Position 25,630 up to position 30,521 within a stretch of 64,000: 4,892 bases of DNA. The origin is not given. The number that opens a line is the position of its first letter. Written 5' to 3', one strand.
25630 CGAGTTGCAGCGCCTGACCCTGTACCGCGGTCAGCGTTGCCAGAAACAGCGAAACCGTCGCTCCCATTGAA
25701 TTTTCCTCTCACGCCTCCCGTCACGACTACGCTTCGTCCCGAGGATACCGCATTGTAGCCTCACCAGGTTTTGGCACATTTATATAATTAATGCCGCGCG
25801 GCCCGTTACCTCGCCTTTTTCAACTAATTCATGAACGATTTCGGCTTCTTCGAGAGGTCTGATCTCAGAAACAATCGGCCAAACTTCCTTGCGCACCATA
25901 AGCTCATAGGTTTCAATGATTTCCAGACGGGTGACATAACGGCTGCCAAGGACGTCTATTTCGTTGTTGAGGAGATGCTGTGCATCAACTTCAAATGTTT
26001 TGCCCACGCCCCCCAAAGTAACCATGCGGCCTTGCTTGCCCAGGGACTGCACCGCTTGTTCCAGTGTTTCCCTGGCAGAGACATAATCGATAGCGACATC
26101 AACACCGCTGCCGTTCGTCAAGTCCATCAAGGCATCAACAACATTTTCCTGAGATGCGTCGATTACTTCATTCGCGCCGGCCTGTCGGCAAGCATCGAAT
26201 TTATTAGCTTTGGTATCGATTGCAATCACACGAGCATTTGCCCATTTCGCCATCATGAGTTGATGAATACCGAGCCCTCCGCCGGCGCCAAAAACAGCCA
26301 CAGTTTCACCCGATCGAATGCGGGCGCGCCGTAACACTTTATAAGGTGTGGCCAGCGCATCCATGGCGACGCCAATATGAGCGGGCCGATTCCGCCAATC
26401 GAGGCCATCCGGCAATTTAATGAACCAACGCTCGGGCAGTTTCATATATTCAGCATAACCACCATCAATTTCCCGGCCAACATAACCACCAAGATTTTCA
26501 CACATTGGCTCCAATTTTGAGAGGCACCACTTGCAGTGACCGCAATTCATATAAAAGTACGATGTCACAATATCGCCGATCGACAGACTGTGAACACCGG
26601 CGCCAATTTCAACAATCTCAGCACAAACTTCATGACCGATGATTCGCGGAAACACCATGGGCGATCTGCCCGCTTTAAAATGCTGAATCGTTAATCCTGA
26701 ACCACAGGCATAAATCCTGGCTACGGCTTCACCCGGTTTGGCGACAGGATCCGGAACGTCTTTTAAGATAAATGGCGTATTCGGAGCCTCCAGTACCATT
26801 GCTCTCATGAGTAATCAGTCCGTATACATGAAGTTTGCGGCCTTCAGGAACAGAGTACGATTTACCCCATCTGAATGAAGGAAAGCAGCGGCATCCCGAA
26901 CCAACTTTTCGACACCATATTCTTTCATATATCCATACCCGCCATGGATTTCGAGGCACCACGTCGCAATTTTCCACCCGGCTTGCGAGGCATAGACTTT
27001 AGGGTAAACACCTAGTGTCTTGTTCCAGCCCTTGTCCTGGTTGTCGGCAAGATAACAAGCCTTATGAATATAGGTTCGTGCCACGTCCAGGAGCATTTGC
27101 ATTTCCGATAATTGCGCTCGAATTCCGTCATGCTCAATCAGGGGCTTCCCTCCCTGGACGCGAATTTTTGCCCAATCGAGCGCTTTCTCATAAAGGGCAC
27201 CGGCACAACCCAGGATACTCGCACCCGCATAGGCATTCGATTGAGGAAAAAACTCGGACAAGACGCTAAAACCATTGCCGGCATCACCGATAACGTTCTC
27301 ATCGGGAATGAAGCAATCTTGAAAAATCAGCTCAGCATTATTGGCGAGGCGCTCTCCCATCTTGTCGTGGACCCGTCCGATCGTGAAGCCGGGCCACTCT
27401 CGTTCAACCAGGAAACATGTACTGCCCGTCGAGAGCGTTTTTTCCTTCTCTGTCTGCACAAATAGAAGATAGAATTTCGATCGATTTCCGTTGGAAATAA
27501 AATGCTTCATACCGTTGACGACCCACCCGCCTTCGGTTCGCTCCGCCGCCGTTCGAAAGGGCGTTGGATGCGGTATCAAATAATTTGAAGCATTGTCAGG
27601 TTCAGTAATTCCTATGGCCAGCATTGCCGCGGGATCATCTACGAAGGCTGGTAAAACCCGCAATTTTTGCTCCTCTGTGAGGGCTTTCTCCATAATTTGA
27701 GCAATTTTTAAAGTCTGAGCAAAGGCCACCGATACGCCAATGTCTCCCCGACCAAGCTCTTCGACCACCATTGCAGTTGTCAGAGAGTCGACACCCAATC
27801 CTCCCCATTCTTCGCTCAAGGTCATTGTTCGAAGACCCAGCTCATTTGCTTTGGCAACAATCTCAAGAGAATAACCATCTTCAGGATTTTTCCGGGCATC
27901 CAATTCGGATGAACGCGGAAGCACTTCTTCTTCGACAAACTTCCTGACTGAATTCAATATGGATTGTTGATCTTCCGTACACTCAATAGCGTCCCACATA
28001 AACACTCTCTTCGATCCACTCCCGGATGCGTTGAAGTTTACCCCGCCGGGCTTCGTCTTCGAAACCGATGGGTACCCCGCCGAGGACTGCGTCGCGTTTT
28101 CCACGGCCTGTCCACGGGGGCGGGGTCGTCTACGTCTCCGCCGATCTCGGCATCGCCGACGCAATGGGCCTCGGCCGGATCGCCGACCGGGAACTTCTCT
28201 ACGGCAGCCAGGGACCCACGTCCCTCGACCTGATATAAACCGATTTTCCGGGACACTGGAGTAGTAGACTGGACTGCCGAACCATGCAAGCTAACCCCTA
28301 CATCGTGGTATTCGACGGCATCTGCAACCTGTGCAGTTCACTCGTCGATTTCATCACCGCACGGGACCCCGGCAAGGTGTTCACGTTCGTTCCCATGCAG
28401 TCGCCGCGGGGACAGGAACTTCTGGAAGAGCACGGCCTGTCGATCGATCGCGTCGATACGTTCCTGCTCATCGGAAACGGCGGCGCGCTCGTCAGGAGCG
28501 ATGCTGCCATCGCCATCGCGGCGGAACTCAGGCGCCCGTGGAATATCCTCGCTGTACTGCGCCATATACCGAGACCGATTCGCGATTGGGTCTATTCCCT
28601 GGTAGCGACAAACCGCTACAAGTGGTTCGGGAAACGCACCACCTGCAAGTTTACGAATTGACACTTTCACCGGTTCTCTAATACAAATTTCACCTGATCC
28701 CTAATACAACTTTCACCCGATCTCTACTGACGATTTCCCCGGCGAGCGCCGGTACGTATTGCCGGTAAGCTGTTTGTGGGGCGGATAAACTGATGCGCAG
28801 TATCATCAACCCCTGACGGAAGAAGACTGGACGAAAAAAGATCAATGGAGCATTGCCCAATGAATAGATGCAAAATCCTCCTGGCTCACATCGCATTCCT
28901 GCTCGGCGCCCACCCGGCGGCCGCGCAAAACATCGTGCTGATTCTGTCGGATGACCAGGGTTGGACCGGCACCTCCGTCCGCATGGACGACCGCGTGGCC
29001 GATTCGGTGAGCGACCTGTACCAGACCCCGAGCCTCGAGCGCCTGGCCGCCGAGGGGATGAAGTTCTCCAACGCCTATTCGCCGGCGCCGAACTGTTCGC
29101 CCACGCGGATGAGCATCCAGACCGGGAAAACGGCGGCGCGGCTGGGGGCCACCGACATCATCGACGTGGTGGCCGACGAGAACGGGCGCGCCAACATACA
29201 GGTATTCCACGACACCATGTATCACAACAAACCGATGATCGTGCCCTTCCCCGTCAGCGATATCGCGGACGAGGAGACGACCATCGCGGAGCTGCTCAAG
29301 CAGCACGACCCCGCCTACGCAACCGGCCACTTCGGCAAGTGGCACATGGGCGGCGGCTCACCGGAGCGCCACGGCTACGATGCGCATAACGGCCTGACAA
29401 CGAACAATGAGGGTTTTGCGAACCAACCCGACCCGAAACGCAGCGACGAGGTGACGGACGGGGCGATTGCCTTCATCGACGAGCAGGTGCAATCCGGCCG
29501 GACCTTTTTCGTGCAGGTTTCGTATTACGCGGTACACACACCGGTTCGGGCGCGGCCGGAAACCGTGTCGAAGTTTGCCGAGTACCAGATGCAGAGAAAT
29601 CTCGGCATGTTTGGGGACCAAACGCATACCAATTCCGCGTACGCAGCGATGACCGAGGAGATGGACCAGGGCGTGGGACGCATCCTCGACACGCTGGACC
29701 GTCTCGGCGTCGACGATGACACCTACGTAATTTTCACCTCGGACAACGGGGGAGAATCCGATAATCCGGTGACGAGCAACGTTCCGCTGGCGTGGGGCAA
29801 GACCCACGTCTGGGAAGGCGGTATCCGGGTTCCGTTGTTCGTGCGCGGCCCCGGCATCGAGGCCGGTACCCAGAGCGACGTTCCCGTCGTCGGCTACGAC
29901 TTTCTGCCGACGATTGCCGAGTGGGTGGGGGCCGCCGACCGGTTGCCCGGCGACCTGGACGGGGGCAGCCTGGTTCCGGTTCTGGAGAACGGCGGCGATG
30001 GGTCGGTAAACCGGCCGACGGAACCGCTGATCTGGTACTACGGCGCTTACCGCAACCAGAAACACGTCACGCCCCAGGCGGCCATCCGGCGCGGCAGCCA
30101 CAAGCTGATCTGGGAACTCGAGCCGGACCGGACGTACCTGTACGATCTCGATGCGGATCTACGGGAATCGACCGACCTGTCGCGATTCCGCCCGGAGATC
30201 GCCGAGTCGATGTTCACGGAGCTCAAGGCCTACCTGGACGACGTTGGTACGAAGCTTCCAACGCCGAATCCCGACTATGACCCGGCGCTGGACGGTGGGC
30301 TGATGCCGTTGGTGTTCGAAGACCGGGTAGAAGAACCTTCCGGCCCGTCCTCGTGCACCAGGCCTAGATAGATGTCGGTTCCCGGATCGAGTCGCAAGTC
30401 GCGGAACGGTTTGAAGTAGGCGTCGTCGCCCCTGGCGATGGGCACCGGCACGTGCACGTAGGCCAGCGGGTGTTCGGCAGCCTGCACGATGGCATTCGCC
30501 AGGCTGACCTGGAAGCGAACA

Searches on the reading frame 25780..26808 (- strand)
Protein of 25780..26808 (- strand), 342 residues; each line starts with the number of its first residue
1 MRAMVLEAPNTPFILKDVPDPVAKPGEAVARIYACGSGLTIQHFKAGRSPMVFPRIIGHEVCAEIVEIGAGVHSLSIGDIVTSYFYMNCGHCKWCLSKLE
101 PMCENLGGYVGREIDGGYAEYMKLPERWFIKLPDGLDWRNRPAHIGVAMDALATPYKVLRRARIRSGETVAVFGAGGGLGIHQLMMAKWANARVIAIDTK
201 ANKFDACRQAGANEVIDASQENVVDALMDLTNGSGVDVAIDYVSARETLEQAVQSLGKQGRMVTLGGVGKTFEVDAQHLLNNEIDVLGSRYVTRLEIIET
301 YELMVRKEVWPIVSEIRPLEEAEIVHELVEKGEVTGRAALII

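Call 10: search_protein_families(library=pfam, proteins=[window:25780-26808:-], max_evalue=0.01)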
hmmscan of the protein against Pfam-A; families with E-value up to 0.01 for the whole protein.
window:25780-26808:- (342 aa): 3 families
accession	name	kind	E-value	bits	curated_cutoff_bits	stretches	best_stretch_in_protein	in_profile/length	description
PF00107.32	ADH_zinc_N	-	2.7e-28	99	31.8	1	178-303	1-126/129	Zinc-binding dehydrogenase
PF08240.17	ADH_N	-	9.7e-20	71.2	23.5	1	25-134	2-104/104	Alcohol dehydrogenase GroES-like domain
PF13602.12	ADH_zinc_N_2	-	2.6e-13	51.5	27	1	211-338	2-132/134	Zinc-binding dehydrogenase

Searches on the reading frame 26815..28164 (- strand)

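Call 10: search_protein_families(library=pfam, proteins=[window:26815-28164:-], max_evalue=0.01)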
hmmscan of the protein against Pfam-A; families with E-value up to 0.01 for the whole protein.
window:26815-28164:- (449 aa): 4 families
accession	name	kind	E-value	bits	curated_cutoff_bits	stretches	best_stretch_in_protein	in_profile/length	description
PF00441.29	Acyl-CoA_dh_1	-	4.4e-25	89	22.4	1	296-435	1-138/150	Acyl-CoA dehydrogenase, C-terminal domain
PF02771.21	Acyl-CoA_dh_N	-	1.2e-23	84.1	22.9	1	63-175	1-110/113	Acyl-CoA dehydrogenase, N-terminal domain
PF02770.24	Acyl-CoA_dh_M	-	3.7e-19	69.1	33.3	1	183-284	1-97/97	Acyl-CoA dehydrogenase, middle domain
PF08028.16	Acyl-CoA_dh_2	-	9.4e-12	45.8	22.7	1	313-427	3-125/134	Acyl-CoA dehydrogenase, C-terminal domain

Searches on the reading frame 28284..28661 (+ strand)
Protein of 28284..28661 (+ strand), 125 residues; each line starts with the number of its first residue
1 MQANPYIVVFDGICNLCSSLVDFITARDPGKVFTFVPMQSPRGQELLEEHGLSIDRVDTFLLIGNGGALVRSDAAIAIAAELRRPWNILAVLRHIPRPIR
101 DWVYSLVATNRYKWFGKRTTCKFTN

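Call 9: search_protein_families(library=pfam, proteins=[window:28284-28661:+], max_evalue=0.01)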
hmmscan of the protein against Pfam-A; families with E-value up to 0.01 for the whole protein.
window:28284-28661:+ (125 aa): 1 family
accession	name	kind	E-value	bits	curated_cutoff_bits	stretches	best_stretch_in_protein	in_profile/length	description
PF04134.17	DCC1-like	-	1.1e-30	107.6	27.8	1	8-117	1-113/113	DCC1-like thiol-disulfide oxidoreductase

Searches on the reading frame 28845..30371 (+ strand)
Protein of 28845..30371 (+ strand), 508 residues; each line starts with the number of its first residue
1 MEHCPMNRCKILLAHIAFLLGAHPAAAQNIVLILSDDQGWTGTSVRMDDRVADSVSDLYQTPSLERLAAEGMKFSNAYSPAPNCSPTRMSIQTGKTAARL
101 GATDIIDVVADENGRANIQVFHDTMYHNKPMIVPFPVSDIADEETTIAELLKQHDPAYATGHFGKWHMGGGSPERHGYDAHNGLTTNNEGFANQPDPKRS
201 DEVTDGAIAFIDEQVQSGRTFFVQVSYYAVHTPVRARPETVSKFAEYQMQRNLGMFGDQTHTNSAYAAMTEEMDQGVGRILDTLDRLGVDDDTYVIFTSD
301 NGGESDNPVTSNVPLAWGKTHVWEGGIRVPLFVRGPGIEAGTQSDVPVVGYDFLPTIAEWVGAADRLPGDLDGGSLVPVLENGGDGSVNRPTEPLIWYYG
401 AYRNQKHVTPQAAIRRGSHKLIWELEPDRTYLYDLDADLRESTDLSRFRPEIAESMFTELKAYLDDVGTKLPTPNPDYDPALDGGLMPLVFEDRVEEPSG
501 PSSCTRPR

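Call 9: search_protein_families(library=pfam, proteins=[window:28845-30371:+], max_evalue=0.01)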
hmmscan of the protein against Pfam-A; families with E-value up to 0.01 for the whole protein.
window:28845-30371:+ (508 aa): 3 families
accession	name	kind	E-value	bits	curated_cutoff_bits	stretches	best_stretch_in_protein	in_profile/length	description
PF00884.28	Sulfatase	-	7.3e-49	167.1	25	1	28-362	1-300/301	Sulfatase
PF16347.10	SGSH_C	-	1.3e-10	42.1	29.3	1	319-447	8-133/154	N-sulphoglucosamine sulphohydrolase, C-terminal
PF01663.27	Phosphodiest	-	9.8e-06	25.8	23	1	55-303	14-221/342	Type I phosphodiesterase / nucleotide pyrophosphatase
